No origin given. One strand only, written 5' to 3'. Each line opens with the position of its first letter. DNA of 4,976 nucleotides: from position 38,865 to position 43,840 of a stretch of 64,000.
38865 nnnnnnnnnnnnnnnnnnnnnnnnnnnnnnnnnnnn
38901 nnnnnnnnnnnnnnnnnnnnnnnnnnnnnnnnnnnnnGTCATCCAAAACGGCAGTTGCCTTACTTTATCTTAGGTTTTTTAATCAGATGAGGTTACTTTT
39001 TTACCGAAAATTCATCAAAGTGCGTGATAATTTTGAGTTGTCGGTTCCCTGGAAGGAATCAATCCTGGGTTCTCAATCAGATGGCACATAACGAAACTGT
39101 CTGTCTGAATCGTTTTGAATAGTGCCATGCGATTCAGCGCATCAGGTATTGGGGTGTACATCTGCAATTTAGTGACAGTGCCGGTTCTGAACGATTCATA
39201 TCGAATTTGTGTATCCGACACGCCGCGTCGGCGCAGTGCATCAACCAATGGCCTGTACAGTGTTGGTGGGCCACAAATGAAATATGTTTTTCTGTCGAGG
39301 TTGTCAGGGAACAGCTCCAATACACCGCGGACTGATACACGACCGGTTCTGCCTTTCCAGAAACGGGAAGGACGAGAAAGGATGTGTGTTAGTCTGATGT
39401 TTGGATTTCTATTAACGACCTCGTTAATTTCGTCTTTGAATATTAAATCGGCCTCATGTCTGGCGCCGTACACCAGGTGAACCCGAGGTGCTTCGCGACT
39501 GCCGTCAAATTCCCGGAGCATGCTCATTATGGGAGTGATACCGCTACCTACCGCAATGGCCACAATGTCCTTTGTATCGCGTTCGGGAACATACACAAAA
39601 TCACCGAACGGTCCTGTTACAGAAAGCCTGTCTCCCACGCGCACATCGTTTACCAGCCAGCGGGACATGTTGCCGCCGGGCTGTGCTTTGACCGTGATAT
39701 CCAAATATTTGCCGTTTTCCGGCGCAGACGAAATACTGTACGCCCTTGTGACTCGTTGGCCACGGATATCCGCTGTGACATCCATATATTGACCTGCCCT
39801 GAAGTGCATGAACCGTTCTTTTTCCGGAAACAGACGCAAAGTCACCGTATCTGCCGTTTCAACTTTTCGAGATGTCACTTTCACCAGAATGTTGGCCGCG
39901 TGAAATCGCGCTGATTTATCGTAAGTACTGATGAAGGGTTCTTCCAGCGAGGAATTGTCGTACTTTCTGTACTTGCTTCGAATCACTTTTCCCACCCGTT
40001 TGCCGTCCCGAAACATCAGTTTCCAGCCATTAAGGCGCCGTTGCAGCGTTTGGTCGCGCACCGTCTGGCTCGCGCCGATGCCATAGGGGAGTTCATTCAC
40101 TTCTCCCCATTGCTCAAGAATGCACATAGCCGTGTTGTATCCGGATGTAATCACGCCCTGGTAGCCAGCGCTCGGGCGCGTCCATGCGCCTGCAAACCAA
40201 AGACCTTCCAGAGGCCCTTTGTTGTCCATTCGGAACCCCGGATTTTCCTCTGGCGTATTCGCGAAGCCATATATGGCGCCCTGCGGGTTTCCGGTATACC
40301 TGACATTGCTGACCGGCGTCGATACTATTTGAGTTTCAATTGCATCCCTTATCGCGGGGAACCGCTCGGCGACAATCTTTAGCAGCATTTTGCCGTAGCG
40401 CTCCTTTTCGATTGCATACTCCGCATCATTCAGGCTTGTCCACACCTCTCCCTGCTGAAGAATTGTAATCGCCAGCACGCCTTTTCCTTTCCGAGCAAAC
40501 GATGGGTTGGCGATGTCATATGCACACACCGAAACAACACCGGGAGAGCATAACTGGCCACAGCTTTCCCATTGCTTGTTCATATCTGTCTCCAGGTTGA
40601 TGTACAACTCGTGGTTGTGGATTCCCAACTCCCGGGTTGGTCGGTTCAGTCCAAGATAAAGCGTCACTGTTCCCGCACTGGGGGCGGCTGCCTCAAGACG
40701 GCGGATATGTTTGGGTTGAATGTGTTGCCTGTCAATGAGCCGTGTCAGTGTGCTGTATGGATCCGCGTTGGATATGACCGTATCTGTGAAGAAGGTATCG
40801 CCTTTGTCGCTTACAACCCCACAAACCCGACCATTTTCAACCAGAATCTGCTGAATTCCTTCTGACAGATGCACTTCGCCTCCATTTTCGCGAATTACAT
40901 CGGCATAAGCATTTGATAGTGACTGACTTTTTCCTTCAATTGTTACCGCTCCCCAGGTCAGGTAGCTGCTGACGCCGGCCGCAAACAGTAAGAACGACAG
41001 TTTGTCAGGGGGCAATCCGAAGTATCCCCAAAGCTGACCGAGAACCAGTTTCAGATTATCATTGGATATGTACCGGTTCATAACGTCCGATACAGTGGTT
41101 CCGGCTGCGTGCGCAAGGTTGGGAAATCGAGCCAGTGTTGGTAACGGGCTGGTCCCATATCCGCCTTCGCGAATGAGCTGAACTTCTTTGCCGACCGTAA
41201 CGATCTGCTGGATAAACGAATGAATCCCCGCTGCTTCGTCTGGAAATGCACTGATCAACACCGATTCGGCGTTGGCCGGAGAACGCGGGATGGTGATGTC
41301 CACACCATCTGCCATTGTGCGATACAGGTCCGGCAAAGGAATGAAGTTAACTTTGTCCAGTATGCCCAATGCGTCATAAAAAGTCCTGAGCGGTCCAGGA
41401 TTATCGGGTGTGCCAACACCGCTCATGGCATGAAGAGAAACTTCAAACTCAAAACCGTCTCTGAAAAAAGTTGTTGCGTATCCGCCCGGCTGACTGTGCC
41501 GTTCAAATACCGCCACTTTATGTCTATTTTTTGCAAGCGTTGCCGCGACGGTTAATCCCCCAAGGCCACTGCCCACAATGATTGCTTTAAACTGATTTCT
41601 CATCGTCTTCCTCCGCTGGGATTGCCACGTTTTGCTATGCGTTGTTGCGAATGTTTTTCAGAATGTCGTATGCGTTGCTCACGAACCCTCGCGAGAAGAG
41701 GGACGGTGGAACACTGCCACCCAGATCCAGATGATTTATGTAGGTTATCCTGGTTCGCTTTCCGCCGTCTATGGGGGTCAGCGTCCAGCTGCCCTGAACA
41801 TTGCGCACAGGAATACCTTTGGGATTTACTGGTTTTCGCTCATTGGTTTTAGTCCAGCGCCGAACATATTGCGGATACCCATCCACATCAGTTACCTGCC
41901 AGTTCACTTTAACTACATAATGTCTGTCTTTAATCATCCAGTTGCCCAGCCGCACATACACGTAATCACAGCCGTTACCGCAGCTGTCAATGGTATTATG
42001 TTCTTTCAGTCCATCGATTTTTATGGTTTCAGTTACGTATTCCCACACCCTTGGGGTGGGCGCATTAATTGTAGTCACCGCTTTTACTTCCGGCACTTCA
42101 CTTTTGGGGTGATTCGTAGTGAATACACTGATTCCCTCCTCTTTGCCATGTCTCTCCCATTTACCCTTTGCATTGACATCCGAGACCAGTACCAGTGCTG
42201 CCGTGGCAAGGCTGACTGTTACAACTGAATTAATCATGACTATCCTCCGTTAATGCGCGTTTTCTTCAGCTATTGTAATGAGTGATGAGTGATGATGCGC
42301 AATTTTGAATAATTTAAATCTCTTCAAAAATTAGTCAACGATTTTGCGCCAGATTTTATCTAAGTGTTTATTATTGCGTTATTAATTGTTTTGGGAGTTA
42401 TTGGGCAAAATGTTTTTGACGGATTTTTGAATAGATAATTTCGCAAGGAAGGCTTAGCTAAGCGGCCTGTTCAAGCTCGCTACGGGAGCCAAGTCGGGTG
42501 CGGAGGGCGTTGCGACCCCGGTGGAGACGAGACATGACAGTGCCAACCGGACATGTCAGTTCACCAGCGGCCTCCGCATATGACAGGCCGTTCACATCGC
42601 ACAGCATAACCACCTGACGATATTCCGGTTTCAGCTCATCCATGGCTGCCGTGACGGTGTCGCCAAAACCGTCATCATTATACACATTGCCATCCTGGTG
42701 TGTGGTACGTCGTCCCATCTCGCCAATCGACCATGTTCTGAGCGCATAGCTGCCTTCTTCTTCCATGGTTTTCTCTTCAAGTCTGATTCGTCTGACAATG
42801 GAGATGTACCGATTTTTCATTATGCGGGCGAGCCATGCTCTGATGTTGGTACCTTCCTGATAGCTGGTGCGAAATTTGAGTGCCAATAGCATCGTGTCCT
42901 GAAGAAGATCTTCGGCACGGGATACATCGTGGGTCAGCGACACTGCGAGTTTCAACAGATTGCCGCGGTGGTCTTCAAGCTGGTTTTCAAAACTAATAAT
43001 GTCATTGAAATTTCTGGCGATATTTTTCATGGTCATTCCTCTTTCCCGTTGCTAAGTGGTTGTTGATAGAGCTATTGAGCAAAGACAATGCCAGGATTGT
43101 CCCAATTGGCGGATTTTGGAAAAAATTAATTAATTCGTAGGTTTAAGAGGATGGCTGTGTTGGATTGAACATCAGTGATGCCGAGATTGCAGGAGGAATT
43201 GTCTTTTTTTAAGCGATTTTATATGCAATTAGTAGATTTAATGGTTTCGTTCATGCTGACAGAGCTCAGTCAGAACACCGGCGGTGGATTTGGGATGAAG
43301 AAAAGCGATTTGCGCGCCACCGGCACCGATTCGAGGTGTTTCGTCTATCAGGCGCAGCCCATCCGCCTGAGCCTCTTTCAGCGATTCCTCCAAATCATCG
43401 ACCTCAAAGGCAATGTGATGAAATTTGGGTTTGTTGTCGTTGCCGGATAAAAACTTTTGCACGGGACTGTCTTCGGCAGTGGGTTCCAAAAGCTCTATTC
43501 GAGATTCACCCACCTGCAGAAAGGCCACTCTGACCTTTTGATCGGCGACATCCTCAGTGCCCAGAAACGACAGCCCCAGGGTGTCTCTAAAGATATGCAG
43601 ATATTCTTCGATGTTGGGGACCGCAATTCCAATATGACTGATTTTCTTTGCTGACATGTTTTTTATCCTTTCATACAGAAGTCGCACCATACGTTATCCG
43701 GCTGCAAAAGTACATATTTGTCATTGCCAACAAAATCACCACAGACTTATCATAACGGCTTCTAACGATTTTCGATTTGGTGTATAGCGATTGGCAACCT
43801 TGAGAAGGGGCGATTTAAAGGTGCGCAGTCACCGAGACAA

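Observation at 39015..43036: ECF-sigma-led minus-strand gene string with a CrtI-like/FNR-like fusion flavoenzyme and a secreted START lipid-binding protein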

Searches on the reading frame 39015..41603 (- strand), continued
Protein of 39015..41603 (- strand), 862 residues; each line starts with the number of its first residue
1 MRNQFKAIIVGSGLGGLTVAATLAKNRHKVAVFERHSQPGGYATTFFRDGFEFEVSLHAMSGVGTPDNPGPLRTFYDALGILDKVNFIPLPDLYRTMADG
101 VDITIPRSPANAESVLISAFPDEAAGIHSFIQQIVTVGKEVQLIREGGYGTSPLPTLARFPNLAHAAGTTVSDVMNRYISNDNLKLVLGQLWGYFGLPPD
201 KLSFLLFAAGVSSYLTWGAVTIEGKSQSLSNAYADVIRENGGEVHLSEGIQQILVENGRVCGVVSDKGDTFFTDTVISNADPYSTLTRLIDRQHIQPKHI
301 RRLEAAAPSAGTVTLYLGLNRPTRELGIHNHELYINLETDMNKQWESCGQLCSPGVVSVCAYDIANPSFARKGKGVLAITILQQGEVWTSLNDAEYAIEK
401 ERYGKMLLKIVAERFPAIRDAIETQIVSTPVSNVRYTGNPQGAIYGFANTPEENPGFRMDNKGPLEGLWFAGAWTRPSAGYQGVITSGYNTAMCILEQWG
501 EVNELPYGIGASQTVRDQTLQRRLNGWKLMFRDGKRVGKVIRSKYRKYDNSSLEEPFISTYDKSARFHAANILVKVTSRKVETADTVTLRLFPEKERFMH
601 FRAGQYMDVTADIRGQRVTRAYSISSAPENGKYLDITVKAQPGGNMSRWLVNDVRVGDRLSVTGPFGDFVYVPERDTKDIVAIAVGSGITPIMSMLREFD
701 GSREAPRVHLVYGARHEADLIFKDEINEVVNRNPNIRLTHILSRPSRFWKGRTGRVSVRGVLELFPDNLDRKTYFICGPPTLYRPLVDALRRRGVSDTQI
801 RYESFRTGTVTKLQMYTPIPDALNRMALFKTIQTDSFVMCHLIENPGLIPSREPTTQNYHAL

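Call 85: search_protein_families(library=pfam, proteins=[L010:6237-7937:+, L018:11935-12753:+, L021:17736-18911:-, L020:975-1970:+, L059:19563-20747:-, L017:7376-8182:+, L059:19060-19557:-, L020:5061-6026:+, L065:14-2587:+, L090:8545-9744:+], max_evalue=0.000001)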
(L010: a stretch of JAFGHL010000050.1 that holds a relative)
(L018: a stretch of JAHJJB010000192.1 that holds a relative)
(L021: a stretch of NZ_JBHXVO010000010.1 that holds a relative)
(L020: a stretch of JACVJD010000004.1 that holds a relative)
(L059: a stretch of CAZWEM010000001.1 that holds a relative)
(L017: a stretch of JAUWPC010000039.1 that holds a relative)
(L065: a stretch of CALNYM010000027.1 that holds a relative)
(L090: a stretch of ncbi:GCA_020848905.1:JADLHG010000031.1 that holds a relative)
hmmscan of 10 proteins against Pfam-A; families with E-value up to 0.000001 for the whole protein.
L010:6237-7937:+ (566 aa): 2 families
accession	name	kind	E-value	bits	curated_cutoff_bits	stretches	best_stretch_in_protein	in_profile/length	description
PF00501.34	AMP-binding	-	3.8e-86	289.7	29.9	1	38-420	6-383/384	AMP-binding enzyme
PF13193.12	AMP-binding_C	-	3.5e-11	44.3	24.5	1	471-551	1-76/76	AMP-binding enzyme C-terminal domain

L018:11935-12753:+ (272 aa): 2 families
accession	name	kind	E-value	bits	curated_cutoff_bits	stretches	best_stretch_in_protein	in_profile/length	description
PF00378.25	ECH_1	-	2.6e-42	145.3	27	1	15-271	6-250/251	Enoyl-CoA hydratase/isomerase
PF16113.10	ECH_2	-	2.6e-26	93.4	27.2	1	16-198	2-176/335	Enoyl-CoA hydratase/isomerase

L021:17736-18911:- (391 aa): 4 families
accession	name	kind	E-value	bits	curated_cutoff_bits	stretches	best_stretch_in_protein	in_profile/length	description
PF00441.29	Acyl-CoA_dh_1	-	6.2e-46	156.7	22.4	1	240-388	1-149/150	Acyl-CoA dehydrogenase, C-terminal domain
PF02771.21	Acyl-CoA_dh_N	-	2.1e-32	112.3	22.9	1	18-129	2-113/113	Acyl-CoA dehydrogenase, N-terminal domain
PF02770.24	Acyl-CoA_dh_M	-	9e-27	93.5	33.3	1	133-228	1-97/97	Acyl-CoA dehydrogenase, middle domain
PF08028.16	Acyl-CoA_dh_2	-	5.8e-10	40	22.7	1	258-375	4-131/134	Acyl-CoA dehydrogenase, C-terminal domain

L020:975-1970:+ (331 aa): 3 families
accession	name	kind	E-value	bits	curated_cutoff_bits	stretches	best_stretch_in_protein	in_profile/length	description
PF03060.21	NMO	-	9.3e-60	203.2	28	1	12-315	2-329/331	Nitronate monooxygenase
PF00478.31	IMPDH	-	7e-10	38.9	25.6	0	169-222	198-251/345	IMP dehydrogenase / GMP reductase domain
PF01070.24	FMN_dh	-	2.2e-08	33.9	24.9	1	117-212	209-307/350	FMN-dependent dehydrogenase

L059:19563-20747:- (394 aa): 2 families
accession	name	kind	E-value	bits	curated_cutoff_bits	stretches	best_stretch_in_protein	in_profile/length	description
PF22691.2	Thiolase_C_1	-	5.8e-34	117.3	28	1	262-385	17-138/144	Thiolase C-terminal domain-like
PF00108.29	Thiolase_N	-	2.2e-08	34.2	26.4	1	13-187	2-190/260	Thiolase, N-terminal domain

L017:7376-8182:+ (268 aa): 2 families
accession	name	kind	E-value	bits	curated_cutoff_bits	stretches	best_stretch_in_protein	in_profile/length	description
PF00005.33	ABC_tran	-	2.4e-25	90.2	25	1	21-172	1-136/137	ABC transporter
PF13304.12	AAA_21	-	4.5e-10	40.5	27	0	34-137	2-104/304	AAA domain, putative AbiEii toxin, Type IV TA system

L059:19060-19557:- (165 aa): 2 families
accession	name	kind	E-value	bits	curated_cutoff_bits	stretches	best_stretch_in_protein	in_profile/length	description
PF01796.24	OB_ChsH2_C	-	9e-11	42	27.1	1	73-140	2-64/65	ChsH2, C-terminal OB-fold domain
PF12172.15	zf-ChsH2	-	6.2e-10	39.1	23.2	1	40-64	8-32/37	ChsH2, rubredoxin-like zinc ribbon domain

L020:5061-6026:+ (321 aa): 1 family
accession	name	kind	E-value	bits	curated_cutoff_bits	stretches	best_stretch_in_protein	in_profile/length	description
PF05853.18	BKACE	-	6.7e-88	295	24.8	1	26-314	1-274/274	beta-keto acid cleavage enzyme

L065:14-2587:+ (857 aa): 7 families
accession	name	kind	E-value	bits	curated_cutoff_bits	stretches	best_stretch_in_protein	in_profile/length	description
PF00106.31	adh_short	-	8e-42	143.4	26.6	1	445-633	1-179/195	short chain dehydrogenase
PF13561.12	adh_short_C2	-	2.3e-29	103.1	27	1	454-651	6-193/236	Enoyl-(Acyl carrier protein) reductase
PF08659.16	KR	-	1.1e-18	68.2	22.6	1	448-616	4-162/180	KR domain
PF02036.22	SCP2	-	1.7e-17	64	21.3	1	768-854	14-100/101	SCP-2 sterol transfer family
PF08541.16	ACP_syn_III_C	-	2.9e-11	43.8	26.6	1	166-245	2-82/90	3-Oxoacyl-[acyl-carrier-protein (ACP)] synthase III C terminal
PF01796.24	OB_ChsH2_C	-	7.8e-10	39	27.1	1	368-410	23-65/65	ChsH2, C-terminal OB-fold domain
PF14864.11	Alkyl_sulf_C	-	2.7e-09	37.8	27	1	751-850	10-109/125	Alkyl sulfatase C-terminal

L090:8545-9744:+ (399 aa): 3 families
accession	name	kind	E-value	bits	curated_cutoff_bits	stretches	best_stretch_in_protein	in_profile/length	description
PF00175.26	NAD_binding_1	-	2.4e-17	64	22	1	162-266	1-107/109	Oxidoreductase NAD-binding domain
PF00970.30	FAD_binding_6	-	2.1e-12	47.6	21.1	1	80-149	29-97/99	Oxidoreductase FAD-binding domain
PF00111.32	Fer2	-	6.9e-12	45.6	21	1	310-383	2-76/77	2Fe-2S iron-sulfur cluster binding domain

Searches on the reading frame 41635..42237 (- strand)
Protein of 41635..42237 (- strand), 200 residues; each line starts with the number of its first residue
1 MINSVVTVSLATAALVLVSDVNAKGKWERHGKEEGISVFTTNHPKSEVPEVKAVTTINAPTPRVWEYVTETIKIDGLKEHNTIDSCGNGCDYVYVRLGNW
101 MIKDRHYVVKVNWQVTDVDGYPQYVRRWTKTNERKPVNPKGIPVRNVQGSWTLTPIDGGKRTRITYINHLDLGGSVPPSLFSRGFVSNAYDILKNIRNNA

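Call 7: search_protein_families(library=pfam, proteins=[window:41635-42237:-], max_evalue=0.01)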
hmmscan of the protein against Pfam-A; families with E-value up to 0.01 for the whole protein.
window:41635-42237:- (200 aa): 3 families
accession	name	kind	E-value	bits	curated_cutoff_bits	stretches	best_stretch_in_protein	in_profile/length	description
PF10604.15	Polyketide_cyc2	-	8.1e-07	29.9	27.4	1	50-186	3-122/142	Polyketide cyclase / dehydrase and lipid transport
PF03364.25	Polyketide_cyc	-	0.00057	20.6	23.4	1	121-185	45-114/126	Polyketide cyclase / dehydrase and lipid transport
PF01852.25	START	-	0.0045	16.8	22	1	124-183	127-184/207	START domain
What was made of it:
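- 41635..42237 (-): Exported SRPBCC (START-like, Polyketide_cyc2) protein of 200 aa. The predicted signal peptide covers residues 1-23. Pfam result in call 7.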

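Call 9: search_protein_families(library=ncbifam, proteins=[window:41635-42237:-], max_evalue=0.01)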
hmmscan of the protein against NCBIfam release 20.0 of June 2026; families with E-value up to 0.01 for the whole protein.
window:41635-42237:- (200 aa): 0 families

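Call 43: find_homologous_proteins(query=window:41635-42237:-)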
Query window:41635-42237:- (200 aa): 9 proteins with E <= 0.001 among 121 candidates.
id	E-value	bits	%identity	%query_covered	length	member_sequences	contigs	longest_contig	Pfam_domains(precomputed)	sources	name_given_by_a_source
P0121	6.0e-133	459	100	100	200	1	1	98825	PF10604.16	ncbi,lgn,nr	ncbi:MAG: hypothetical protein JXX14_25870 [Deltaproteobacteria bacterium]|nr:hypothetical protein [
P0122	3.2e-98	345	73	100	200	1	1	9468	-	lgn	-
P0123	2.2e-97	342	69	100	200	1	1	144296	-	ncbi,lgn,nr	ncbi:MAG: hypothetical protein JXR76_07925 [Deltaproteobacteria bacterium]|nr:hypothetical protein [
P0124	6.7e-96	338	71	100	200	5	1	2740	PF10604.16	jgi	-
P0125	2.1e-80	287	62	100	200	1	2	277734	-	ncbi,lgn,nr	ncbi:MAG: hypothetical protein JXX29_20730 [Deltaproteobacteria bacterium]|nr:hypothetical protein [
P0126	8.0e-74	265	57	100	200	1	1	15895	-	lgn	-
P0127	5.1e-63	230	50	100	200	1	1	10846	-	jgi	jgi:hypothetical protein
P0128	1.1e-55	206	47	92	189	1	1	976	-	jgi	-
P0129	1.5e-53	199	47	98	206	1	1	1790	-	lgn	-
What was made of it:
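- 41635..42237 (-): Only 9 clusters of this protein exist in 5.8 billion proteins, and five of them sit on contigs of fusion homologues (call 43).
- The SRPBCC gene is kept beside the enzyme down to 41-49% identity, and it is found almost nowhere else (call 43).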

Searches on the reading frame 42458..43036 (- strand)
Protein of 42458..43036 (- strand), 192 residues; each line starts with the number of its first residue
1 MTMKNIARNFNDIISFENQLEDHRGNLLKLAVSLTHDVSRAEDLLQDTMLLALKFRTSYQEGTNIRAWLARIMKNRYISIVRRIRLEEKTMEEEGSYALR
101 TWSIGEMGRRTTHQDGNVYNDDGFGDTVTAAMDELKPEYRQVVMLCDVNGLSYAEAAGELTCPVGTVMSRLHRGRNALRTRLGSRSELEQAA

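Call 7: search_protein_families(library=pfam, proteins=[window:42458-43036:-], max_evalue=0.01)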
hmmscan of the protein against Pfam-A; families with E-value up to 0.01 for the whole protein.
window:42458-43036:- (192 aa): 6 families
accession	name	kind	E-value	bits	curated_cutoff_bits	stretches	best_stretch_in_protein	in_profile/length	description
PF08281.18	Sigma70_r4_2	-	7.4e-17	61.2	25.7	1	128-178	4-54/54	Sigma-70, region 4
PF04542.20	Sigma70_r2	-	5.3e-11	42.6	24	1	21-83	3-67/71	Sigma-70 region 2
PF04545.22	Sigma70_r4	-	1.8e-09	37.4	24.1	1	131-179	1-49/50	Sigma-70, region 4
PF05331.17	DUF742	-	0.0027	18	27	1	132-167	38-72/114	Protein of unknown function (DUF742)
PF07638.17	Sigma70_ECF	-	0.0089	16.4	21.1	0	132-180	133-181/185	ECF sigma factor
PF22029.2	PhyR_sigma2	-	0.009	16.5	27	0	32-73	13-54/55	Sigma2 domain of PhyR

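Call 9: search_protein_families(library=ncbifam, proteins=[window:42458-43036:-], max_evalue=0.01)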
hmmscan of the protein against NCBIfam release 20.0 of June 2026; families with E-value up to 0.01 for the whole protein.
window:42458-43036:- (192 aa): 84 families (the best 25 are shown)
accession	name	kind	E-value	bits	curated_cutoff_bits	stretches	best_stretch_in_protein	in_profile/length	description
NF007229.0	PRK09647.1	equivalog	2.9e-31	108.5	265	1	10-188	40-208/220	RNA polymerase sigma factor SigE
TIGR02947.1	SigH_actino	hypoth_equivalog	9.2e-30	103.8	251.55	1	22-184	19-181/193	RNA polymerase sigma-70 factor, TIGR02947 family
NF009198.0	PRK12546.1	equivalog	6.2e-27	94.5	270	1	18-183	11-162/188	RNA polymerase sigma factor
NF009164.0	PRK12511.1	equivalog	8.8e-27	93.8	185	1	25-180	15-157/182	RNA polymerase sigma factor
NF009199.0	PRK12547.1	subfamily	2.1e-23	82.7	219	1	16-183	8-161/184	RNA polymerase sigma factor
TIGR02983.1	SigE-fam_strep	subfamily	4.8e-22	78.6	141.55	1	15-184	7-160/162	SigE family RNA polymerase sigma factor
TIGR02950.1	SigM_subfam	subfamily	1.1e-21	77.4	147.95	1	20-181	6-157/159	RNA polymerase sigma factor, SigM family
NF009185.0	PRK12533.1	equivalog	1.4e-21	77.2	248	1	29-186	44-197/231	RNA polymerase sigma factor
NF009192.0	PRK12540.1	equivalog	2.4e-21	76.1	307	1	26-180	17-157/182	RNA polymerase sigma factor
NF008888.0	PRK11922.1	equivalog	1e-20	74.4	204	1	11-184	27-198/231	RNA polymerase sigma factor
NF007225.0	PRK09643.1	equivalog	1e-20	74.3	190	1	14-185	27-185/204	RNA polymerase sigma factor SigM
NF058625.1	sigma_PG0214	equivalog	1.1e-20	74.1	130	1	15-185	5-164/170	GFO_1088 family ECF-type sigma factor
TIGR02985.1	Sig70_bacteroi1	subfamily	3e-20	73.1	126.4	1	15-182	2-162/162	RNA polymerase sigma-70 factor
NF007216.0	PRK09638.1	equivalog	3.8e-20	72.4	194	1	16-185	20-177/180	RNA polymerase sigma factor SigY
NF009169.0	PRK12516.1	equivalog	6.5e-20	71.3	321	1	15-183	11-165/188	RNA polymerase sigma factor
TIGR02937.1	sigma70-ECF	superfamily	4.7e-17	62.1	42.9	1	17-182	4-165/165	sigma-70 family RNA polymerase sigma factor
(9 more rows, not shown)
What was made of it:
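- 42458..43036 (-): ECF-type sigma factor gene (192 aa). It is a neighbour of the conserved unit, not a conserved member of it. Pfam Sigma70_r2 and Sigma70_r4_2 hits, and TIGR02937 above its cut-off (calls 7, 9).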

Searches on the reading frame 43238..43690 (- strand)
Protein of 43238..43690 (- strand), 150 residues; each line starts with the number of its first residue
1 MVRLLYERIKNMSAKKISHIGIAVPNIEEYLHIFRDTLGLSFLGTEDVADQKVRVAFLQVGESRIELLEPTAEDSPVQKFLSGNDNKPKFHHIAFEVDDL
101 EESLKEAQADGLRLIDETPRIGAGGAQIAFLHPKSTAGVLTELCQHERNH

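Call 7: search_protein_families(library=pfam, proteins=[window:43238-43690:-], max_evalue=0.01)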
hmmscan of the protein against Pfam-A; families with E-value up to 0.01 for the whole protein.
window:43238-43690:- (150 aa): 3 families
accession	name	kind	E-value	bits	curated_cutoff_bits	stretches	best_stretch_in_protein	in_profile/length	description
PF13669.12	Glyoxalase_4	-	5.5e-26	91.4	27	1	19-130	2-109/109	Glyoxalase/Bleomycin resistance protein/Dioxygenase superfamily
PF00903.31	Glyoxalase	-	5.3e-17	62.8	20.6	1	16-142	1-120/121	Glyoxalase/Bleomycin resistance protein/Dioxygenase superfamily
PF13468.12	Glyoxalase_3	-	5.2e-06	27.1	25.1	1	18-150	2-141/176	Glyoxalase-like domain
